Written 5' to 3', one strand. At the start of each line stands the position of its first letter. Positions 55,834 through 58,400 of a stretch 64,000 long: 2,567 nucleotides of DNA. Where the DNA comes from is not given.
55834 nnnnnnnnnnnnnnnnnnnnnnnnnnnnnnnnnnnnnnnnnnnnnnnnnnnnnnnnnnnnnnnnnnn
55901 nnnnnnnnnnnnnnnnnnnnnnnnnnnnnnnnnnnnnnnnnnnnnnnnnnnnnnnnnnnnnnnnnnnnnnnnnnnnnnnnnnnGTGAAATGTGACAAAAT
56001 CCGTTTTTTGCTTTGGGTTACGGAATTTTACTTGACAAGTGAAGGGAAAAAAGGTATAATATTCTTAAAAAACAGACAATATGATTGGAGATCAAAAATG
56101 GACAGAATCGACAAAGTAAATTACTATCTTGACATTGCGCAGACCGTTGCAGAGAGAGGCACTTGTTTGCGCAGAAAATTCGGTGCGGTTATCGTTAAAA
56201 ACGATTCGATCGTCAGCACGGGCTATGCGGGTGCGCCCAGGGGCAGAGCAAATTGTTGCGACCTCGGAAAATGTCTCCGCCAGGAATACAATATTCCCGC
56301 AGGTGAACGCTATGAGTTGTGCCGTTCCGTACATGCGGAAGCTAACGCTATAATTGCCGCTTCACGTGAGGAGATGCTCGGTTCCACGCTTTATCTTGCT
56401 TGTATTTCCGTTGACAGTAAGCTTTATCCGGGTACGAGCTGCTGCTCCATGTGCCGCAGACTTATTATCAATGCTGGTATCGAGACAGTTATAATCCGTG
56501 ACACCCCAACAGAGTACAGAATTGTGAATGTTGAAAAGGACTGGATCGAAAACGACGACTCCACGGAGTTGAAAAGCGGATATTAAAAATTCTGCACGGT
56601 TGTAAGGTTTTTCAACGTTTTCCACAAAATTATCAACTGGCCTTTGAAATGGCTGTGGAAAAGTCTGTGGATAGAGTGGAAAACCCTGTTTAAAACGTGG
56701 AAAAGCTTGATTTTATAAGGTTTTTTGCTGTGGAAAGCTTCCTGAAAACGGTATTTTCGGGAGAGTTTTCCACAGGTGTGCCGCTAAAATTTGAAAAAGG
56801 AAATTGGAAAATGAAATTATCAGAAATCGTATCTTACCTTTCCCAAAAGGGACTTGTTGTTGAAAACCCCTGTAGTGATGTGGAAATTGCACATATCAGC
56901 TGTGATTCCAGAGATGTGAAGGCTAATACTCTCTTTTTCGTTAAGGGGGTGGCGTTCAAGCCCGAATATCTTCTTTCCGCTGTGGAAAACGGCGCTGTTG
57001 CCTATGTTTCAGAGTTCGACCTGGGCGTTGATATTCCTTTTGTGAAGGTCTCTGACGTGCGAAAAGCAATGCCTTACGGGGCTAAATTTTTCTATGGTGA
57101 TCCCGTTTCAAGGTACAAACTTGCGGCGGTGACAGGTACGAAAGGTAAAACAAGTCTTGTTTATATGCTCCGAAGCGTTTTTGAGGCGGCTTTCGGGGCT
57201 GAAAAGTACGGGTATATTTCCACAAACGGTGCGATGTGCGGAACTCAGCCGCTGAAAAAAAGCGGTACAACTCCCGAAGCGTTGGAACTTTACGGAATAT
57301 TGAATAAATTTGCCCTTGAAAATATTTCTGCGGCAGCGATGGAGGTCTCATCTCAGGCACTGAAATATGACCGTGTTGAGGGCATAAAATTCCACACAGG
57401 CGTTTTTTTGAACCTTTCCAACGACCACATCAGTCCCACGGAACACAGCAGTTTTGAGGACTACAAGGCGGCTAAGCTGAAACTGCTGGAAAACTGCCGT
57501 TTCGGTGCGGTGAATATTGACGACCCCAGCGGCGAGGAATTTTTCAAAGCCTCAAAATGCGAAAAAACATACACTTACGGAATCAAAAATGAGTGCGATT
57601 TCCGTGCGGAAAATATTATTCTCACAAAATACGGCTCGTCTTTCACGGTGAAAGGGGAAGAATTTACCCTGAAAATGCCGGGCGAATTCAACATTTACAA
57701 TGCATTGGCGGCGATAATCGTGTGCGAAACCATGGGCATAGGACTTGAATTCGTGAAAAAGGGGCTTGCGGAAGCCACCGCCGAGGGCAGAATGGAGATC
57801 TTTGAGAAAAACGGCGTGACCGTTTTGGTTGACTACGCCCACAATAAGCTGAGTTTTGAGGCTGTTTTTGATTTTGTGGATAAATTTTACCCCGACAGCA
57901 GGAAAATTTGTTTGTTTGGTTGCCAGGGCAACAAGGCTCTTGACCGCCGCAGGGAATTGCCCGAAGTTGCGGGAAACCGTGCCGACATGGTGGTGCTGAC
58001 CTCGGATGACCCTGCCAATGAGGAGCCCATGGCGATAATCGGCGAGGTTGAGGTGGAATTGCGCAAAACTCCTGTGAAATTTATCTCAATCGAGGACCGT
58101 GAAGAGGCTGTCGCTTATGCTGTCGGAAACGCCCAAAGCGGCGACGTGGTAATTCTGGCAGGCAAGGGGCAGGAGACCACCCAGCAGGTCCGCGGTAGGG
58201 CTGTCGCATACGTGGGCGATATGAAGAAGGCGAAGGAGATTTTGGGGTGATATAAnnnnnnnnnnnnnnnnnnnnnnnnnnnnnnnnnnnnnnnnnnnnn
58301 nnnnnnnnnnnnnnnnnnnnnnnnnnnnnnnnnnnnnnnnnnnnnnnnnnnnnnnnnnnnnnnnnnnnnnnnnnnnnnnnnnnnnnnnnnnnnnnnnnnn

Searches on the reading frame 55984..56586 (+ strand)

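Call 83: search_protein_families(library=pfam, proteins=[window:55984-56586:+], max_evalue=0.001)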
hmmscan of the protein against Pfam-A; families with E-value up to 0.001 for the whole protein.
window:55984-56586:+ (200 aa): 2 families
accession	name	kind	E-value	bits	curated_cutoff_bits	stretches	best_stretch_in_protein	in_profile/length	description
PF00383.29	dCMP_cyt_deam_1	-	6.8e-18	64.9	25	1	45-171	4-100/102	Cytidine and deoxycytidylate deaminase zinc-binding region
PF14437.12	MafB19-deam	-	4.7e-08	33.5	27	1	43-171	2-99/142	MafB19-like deaminase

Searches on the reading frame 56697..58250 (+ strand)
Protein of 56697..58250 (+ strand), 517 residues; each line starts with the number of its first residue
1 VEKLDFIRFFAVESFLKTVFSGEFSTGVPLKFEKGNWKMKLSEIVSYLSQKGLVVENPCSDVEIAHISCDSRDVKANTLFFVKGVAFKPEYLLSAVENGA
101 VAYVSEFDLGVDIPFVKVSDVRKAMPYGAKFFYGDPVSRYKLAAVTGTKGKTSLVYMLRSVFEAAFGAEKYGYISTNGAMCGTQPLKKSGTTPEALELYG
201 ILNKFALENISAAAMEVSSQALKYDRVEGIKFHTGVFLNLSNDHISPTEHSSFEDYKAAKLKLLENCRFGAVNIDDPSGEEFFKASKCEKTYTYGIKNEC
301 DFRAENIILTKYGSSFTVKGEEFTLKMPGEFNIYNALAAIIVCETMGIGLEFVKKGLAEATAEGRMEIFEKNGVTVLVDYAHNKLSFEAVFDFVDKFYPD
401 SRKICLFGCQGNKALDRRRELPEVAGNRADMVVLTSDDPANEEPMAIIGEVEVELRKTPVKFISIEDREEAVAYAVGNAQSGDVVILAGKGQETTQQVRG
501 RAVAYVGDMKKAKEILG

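Call 83: search_protein_families(library=pfam, proteins=[window:56697-58250:+], max_evalue=0.001)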
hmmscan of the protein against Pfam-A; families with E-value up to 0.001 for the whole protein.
window:56697-58250:+ (517 aa): 2 families
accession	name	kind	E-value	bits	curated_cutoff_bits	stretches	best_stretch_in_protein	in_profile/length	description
PF08245.18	Mur_ligase_M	-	2.3e-43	148.9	24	1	145-342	1-199/200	Mur ligase middle domain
PF02875.26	Mur_ligase_C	-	7.3e-28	98.4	28.4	1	364-491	1-127/127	Mur ligase, glutamate ligase domain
